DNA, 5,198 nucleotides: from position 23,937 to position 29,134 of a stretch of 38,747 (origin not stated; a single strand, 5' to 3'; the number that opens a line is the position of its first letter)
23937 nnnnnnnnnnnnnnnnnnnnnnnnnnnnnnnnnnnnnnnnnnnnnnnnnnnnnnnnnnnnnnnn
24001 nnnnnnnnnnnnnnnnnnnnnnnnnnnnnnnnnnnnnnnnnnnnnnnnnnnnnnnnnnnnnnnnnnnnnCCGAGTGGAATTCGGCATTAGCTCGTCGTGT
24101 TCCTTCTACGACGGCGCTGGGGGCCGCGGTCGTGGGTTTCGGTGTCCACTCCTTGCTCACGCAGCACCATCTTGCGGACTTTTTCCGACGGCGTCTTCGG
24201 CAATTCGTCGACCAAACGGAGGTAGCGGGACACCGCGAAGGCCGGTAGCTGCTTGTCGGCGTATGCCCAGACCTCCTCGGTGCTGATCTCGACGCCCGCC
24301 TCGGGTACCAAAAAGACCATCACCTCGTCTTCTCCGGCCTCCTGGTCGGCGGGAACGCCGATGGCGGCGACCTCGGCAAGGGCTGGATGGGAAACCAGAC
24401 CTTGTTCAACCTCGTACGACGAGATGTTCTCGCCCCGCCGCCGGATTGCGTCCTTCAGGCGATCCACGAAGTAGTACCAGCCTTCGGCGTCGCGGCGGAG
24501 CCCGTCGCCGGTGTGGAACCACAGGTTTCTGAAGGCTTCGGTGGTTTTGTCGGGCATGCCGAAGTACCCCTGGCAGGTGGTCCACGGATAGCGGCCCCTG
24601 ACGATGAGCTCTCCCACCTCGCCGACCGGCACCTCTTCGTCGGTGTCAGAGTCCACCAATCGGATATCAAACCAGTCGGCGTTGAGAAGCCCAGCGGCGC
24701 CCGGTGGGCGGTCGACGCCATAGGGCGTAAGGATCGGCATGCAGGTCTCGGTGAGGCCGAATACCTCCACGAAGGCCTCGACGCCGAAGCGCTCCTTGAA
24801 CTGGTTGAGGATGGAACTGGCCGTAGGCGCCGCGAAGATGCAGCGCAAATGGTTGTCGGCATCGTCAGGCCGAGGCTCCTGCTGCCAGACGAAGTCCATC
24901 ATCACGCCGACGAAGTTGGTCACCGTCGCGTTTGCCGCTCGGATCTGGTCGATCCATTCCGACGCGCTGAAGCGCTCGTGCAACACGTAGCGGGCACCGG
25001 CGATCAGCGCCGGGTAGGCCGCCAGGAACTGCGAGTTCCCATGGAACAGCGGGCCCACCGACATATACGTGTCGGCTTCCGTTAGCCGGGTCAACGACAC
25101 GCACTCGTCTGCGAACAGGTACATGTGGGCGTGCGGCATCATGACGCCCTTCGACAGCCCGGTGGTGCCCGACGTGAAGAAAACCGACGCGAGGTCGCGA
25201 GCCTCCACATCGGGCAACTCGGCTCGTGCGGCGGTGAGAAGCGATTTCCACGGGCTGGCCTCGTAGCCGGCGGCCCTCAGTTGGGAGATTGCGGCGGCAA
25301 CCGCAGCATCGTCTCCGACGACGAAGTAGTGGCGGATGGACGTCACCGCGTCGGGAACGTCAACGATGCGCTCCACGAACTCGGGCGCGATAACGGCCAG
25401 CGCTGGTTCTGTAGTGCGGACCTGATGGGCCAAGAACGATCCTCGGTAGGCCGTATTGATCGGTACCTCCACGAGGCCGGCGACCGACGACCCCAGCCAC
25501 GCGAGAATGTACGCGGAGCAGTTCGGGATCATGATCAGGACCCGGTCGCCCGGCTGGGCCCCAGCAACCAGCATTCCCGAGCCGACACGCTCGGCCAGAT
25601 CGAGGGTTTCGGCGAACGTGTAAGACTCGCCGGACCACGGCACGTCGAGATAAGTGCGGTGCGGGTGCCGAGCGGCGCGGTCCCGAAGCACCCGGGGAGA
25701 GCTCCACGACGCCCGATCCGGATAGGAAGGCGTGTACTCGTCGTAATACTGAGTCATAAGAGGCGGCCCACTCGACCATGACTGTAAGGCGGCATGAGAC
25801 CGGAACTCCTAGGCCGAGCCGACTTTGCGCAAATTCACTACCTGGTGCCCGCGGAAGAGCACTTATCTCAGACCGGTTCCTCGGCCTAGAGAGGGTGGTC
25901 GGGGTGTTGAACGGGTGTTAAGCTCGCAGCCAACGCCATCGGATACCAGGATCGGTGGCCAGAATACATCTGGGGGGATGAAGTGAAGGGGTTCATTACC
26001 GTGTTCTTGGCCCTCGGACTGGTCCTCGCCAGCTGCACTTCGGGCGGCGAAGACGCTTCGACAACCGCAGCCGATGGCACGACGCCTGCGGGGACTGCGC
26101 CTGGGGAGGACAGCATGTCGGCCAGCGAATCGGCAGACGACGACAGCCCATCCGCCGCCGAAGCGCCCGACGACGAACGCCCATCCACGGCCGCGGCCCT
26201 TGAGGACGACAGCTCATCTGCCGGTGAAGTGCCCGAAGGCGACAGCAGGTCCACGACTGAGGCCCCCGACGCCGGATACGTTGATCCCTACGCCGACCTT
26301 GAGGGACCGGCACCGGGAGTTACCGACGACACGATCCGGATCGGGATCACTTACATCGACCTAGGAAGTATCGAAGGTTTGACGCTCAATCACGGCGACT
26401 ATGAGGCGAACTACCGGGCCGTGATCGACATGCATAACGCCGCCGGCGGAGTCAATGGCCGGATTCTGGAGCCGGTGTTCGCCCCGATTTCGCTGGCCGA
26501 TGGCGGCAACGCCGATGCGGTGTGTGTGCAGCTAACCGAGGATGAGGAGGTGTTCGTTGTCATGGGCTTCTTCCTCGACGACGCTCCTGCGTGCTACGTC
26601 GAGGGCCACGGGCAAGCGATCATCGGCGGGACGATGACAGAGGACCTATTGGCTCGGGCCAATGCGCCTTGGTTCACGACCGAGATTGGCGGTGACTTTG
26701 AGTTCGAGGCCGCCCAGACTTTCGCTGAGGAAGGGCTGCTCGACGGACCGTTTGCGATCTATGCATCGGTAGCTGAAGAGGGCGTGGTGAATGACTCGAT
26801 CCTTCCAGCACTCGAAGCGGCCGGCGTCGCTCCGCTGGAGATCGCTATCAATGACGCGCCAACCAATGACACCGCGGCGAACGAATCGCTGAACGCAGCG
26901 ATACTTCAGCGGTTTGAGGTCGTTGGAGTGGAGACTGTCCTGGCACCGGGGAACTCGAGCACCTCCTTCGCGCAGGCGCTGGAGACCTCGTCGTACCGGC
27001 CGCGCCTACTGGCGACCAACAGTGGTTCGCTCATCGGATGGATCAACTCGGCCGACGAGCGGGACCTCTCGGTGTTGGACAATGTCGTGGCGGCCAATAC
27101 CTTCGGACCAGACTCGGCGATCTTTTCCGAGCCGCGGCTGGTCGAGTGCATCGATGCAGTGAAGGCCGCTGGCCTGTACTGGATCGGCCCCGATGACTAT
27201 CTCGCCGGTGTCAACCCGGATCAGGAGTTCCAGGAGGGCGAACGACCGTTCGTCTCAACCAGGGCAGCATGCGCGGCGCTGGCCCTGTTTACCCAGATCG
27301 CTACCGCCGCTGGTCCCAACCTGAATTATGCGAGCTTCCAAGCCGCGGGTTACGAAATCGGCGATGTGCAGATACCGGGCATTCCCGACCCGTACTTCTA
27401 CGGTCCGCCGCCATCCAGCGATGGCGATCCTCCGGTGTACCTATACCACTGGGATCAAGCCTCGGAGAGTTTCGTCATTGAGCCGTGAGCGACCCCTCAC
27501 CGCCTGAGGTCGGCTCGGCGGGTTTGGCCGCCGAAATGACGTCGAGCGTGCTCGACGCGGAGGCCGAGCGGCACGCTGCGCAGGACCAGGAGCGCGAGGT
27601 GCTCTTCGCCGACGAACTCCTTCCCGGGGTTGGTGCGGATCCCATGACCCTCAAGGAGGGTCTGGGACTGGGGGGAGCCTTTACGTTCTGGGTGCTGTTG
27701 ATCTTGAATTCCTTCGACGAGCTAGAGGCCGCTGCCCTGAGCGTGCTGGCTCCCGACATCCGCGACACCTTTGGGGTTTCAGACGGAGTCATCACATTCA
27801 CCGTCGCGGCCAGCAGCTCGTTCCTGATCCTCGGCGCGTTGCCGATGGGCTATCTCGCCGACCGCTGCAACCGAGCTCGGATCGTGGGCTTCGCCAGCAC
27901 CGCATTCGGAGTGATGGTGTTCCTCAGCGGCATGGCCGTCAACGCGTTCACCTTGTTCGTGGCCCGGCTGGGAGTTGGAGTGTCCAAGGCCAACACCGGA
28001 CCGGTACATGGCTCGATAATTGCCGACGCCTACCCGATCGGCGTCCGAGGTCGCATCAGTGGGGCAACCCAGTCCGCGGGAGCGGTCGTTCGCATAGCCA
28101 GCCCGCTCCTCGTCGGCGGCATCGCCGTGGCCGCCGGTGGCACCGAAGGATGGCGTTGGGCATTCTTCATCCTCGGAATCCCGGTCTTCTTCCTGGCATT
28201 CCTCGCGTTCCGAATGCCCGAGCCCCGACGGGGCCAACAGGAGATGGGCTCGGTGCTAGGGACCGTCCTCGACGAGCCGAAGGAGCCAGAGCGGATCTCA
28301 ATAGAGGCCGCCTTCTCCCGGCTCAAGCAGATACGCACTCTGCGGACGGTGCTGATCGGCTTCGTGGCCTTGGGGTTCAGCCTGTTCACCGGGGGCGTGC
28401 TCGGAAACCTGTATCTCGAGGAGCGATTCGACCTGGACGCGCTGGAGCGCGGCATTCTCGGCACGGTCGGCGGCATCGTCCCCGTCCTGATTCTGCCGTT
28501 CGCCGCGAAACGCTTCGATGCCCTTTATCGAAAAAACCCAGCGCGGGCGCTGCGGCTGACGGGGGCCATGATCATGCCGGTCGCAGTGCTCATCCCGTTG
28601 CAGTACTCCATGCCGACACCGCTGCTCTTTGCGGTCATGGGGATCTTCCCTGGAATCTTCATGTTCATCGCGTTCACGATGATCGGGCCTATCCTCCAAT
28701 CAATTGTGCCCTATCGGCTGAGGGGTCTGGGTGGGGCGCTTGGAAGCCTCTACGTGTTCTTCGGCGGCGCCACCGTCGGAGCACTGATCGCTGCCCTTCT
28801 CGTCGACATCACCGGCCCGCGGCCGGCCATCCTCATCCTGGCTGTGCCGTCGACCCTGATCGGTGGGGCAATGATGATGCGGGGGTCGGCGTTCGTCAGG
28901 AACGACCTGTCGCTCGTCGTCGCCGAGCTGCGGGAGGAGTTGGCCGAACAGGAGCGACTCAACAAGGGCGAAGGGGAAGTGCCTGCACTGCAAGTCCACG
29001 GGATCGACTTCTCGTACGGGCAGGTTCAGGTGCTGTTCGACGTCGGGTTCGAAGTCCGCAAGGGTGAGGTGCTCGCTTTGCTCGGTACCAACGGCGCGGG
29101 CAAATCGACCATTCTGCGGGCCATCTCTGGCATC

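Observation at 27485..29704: Chimeric polypeptide: complete 12-TM MFS-like domain fused to a LivF-type ABC ATPase inside a LIV-type importer operon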

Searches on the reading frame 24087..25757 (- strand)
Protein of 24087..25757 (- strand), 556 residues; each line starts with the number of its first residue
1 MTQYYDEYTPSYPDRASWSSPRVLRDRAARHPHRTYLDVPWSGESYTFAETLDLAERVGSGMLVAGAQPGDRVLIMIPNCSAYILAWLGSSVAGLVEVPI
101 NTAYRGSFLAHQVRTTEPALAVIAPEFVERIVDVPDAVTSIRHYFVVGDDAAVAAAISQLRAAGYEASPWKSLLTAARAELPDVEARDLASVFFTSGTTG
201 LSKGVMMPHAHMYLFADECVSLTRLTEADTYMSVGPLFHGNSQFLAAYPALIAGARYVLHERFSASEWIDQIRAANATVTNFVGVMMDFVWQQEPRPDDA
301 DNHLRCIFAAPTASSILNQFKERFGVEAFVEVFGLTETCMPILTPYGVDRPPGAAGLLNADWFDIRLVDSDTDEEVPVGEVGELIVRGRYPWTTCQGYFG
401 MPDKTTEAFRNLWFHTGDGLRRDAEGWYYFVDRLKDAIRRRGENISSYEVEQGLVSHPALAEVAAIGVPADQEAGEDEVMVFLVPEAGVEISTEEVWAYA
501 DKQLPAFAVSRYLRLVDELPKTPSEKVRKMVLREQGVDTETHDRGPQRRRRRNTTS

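Call 3: search_protein_families(library=pfam, proteins=[window:24087-25757:-], max_evalue=0.01)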
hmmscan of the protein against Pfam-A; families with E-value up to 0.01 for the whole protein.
window:24087-25757:- (556 aa): 2 families
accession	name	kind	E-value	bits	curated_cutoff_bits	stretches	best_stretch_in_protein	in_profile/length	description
PF00501.34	AMP-binding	-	7.7e-66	222.9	29.9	1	25-398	2-383/384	AMP-binding enzyme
PF13193.12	AMP-binding_C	-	1.1e-14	55.5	24.5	1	449-526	1-76/76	AMP-binding enzyme C-terminal domain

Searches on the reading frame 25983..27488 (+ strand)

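Call 3: search_protein_families(library=pfam, proteins=[window:25983-27488:+], max_evalue=0.01)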
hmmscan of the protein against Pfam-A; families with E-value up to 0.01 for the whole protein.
window:25983-27488:+ (501 aa): 1 family
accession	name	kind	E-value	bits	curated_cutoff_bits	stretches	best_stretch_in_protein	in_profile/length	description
PF13458.12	Peripla_BP_6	-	0.00019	21.7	31.7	1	118-377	2-252/343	Periplasmic binding protein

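Call 4: search_protein_families(library=ncbifam, proteins=[window:25983-27488:+], max_evalue=0.01)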
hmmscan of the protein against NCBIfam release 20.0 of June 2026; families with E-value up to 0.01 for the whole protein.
window:25983-27488:+ (501 aa): 0 families

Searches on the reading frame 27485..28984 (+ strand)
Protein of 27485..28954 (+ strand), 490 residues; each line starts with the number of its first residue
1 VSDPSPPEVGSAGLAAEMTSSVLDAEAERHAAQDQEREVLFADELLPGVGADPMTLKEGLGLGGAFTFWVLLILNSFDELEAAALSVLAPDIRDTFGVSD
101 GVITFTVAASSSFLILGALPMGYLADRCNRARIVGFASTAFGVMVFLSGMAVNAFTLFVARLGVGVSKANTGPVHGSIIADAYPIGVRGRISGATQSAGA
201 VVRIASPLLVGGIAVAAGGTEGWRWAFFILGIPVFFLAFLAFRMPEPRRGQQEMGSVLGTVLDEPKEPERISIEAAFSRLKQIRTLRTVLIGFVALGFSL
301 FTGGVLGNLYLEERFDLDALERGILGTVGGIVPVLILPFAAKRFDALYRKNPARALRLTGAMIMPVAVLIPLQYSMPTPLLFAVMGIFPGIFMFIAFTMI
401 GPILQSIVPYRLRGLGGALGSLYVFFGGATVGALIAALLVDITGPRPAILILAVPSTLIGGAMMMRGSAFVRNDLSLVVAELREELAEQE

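Call 33: search_solved_structures(query=window:27485-28954:+, max_evalue=0.01)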
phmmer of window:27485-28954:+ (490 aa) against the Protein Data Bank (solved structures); distinct sequences matched with E-value up to 0.01: 9.
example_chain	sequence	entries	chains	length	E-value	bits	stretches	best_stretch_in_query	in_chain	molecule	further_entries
8ufe_A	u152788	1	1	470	1.3e-07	34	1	82-251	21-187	Integral membrane efflux protein EfpA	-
9vhd_B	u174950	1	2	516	1.7e-07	33.6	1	82-251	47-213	Putative MFS-type transporter EfpA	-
8ufd_A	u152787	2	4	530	1.1e-06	30.9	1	83-260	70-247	Integral membrane efflux protein EFPA | Efflux pump A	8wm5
8x6x_A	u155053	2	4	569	1.3e-06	30.7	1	83-260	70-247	Uncharacterized MFS-type transporter EfpA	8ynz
6e8j_A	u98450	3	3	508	1.4e-06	30.6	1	68-228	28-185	Major facilitator family transporter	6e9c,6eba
6e9n_A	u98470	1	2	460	2.9e-05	26.2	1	79-461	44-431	D-galactonate transport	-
6e9o_B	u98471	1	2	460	2.9e-05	26.2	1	79-461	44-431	D-galactonate transport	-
4lds_A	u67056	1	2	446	0.00039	22.5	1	102-454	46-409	Glucose transporter GlcP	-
8zal_J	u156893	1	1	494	0.0065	18.5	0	78-252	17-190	Multidrug export protein EmrB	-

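Call 37: search_protein_families(library=ncbifam, proteins=[window:27485-28954:+], max_evalue=0.01)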
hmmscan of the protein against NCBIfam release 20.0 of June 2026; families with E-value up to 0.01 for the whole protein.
window:27485-28954:+ (490 aa): 22 families
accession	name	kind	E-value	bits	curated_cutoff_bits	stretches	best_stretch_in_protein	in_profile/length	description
TIGR00893.1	2A0114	subfamily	1.6e-22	80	395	1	83-461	11-392/399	D-galactonate transporter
TIGR00881.1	2A0104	subfamily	6e-14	51.9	407.75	1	84-444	13-374/379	phosphoglycerate transporter protein PgtP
TIGR00895.1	2A0115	subfamily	5.8e-11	41.9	418.55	1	70-439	21-397/398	aromatic acid/H+ symport family MFS transporter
NF003024.0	PRK03893.1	subfamily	1.8e-09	36.9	604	1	69-252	27-203/497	sialate:H+ symport family MFS transporter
TIGR00891.1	2A0112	subfamily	2.4e-09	36.8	552.9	1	84-248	30-192/405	sialate:H+ symport family MFS transporter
TIGR00711.1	efflux_EmrB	subfamily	1.4e-08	34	230.2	1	78-249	14-184/485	DHA2 family efflux MFS transporter permease subunit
TIGR00880.1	2_A_01_02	superfamily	1.9e-08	34.6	131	1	109-245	6-138/141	multidrug resistance protein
NF008586.0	PRK11551.1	equivalog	8e-08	31.7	410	1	67-464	16-392/406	3-(3-hydroxy-phenyl)propionate transporter MhpT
TIGR00894.1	2A0114euk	subfamily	4e-07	28.9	626.45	1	117-248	92-224/465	Na(+)-dependent inorganic phosphate cotransporter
NF008963.0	PRK12307.1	equivalog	4.4e-07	29.4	637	1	92-443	44-384/426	MFS transporter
TIGR00900.1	2A0121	subfamily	1.7e-06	27.7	319.6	1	77-212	221-358/364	H+ Antiporter protein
NF000031.1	MFS_efflux_LmrA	exception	4.5e-06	25.6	850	1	73-241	38-202/484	lincomycin efflux MFS transporter Lmr(A)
TIGR00898.1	2A0119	subfamily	4.8e-06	25.6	550.75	1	115-249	140-267/506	cation transport protein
NF053517.1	HbztTptrPcaK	equivalog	5.3e-06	25.7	770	1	73-247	26-197/437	4-hydroxybenzoate transporter PcaK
NF040895.2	MFS_effux_SdrM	equivalog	2.8e-05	23.4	550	1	76-243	16-181/441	multidrug efflux MFS transporter SdrM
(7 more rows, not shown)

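Call 40: search_protein_representatives(protein=window:27485-28954:+)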
Query: 490 residues. Proteins with E-value up to 0.001 (for the whole library): 6504; up to 1e-10: 1614; up to 1e-30: 202. The best 150 are listed.
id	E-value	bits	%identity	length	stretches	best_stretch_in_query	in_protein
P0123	2.7e-159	547.3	57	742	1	15-490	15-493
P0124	2.6e-142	491.3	54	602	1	54-489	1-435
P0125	1.2e-135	469.3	58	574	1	45-454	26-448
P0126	1.4e-132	459.2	49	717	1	18-489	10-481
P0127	2.4e-105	369.5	42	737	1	15-488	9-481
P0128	3.6e-103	362.3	53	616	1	164-490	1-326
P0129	3.3e-98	345.9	58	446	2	14-242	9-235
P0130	1.2e-97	344.1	56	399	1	68-373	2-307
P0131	2.3e-96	339.9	50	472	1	1-404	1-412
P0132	1.8e-86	307.2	58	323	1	121-378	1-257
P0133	2.3e-85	303.6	60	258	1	10-251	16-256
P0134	1.1e-82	294.7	39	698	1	51-490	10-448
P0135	5.7e-82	292.4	39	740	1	16-488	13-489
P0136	4.1e-81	289.6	37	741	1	18-486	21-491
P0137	7.8e-80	285.4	60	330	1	121-354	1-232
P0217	4.8e-43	164.1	30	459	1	58-485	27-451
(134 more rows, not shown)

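Call 59: predict_structure(alignment_id=A2)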
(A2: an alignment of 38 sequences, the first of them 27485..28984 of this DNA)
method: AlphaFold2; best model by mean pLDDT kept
length: 500 residues; sequences in the alignment: 38
mean_pLDDT: 87.5   pTM: 0.83
mean pLDDT of the five models: 87.5, 86.7, 86.3, 84.6, 84.5
residues with pLDDT >= 90: 264; 70-90: 198; 50-70: 30; < 50: 8
segments of 3 or more residues with pLDDT < 50: 1-3
pLDDT, mean of each block of 10 residues (from residue 1): 47 69 77 60 78 88 93 92 90 93 88 85 90 96 96 94 92 90 87 84 89 89 93 94 92 84 66 87 93 92 92 93 89 87 88 94 97 97 95 90 89 88 86 93 95 96 96 91 84 66
secondary structure, 60 per line:
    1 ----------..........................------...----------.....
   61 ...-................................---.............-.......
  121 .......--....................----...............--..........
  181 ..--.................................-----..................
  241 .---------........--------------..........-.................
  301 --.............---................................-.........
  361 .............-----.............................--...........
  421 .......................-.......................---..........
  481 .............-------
elements in order: H11-36 H56-63 H65-96 H100-112 H114-127 H130-149 H154-168 H171-182 H185-217 H223-241 H251-258 H273-282 H284-300 H303-315 H319-350 H352-373 H379-407 H410-443 H445-467 H471-493

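Call 63: fold_search(model_id=the predicted structure, library=pdb)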
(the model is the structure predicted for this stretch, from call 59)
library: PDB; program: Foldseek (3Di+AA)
matches with E <= 10: 947; with E <= 0.001: 475
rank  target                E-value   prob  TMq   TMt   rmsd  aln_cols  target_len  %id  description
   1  6e9n_A                1.4e-11  1.00  0.66  0.80   4.9       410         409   20  E. coli D-galactonate:proton symporter in the inward open form (released 2019-05-22)
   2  6e9o_A                6.7e-11  1.00  0.61  0.76   5.2       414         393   19  E. coli D-galactonate:proton symporter mutant E133Q in the outward substrate-bound form (released 2019-05-22)
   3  6e9c                  9.3e-11  1.00  0.59  0.61   8.2       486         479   17  Selenomethionine Derivative Structure of A Bacterial Homolog to Human Lysosomal Transporter, Spinster (released 2019-08-14)
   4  6e9o_B                1.0e-10  1.00  0.61  0.74   5.3       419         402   18  E. coli D-galactonate:proton symporter mutant E133Q in the outward substrate-bound form (released 2019-05-22)
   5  8rl7_A                1.3e-10  1.00  0.64  0.75   6.0       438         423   16  SPNS2 in complex with homo Di-Gluebody GbD12 (released 2025-01-15)
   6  8rld                  1.4e-10  1.00  0.64  0.75   6.2       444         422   17  SPNS2:sfGFP hetero dimer assembled by Di-Gluebody - SPNS2 local refinement (released 2025-01-15)
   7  8tth_A                1.5e-10  1.00  0.55  0.72   6.6       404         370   20  NorA single mutant - D307N at pH 7.5 (released 2024-05-29)
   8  8jhq                  1.7e-10  1.00  0.61  0.67   6.6       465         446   17  Cryo-EM structure of human S1P transporter SPNS2 bound with S1P (released 2024-01-10)
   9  8qv5_A                1.8e-10  1.00  0.62  0.71   6.6       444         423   17  Structure of human SPNS2 in LMNG (released 2025-02-19)
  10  9boi                  2.2e-10  1.00  0.68  0.79   4.3       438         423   19  Cryo-EM structure of human Spns1 in complex with LPC (18:1) (released 2025-01-01)
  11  8rl8                  2.3e-10  1.00  0.66  0.78   5.0       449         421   18  SPNS2 in complex with homo Di-Gluebody GbD12 - SPNS2 local refinement (released 2025-01-15)
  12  9b3k_Z                2.7e-10  1.00  0.56  0.72   5.6       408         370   20  NorA in complex with Fab36 (NorA-BRIL fusion) (released 2024-12-11)
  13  7yub_R                3.7e-10  1.00  0.65  0.74   4.7       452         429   17  S1P-bound human SPNS2 (released 2023-09-06)
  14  8tte_A                4.7e-10  1.00  0.59  0.78   6.1       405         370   20  Protonated state of NorA at pH 5.0 (released 2024-05-29)
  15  8ttf_A                5.7e-10  1.00  0.59  0.73   8.6       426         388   21  NorA double mutant - E222QD307N at pH 7.5 (released 2024-05-29)
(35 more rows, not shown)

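Call 69: find_encoding_contigs(protein=P0217, flank=6000, max_places=2)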
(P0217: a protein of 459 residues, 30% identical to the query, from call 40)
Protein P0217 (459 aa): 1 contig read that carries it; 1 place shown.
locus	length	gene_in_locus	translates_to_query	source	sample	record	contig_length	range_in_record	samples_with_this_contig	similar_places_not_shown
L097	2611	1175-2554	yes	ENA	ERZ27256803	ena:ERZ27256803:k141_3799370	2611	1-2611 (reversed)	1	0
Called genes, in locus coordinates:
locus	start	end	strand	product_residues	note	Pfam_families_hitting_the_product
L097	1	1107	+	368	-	?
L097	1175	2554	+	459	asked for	PF07690:MFS_1, PF03137:OATP, PF07690:MFS_1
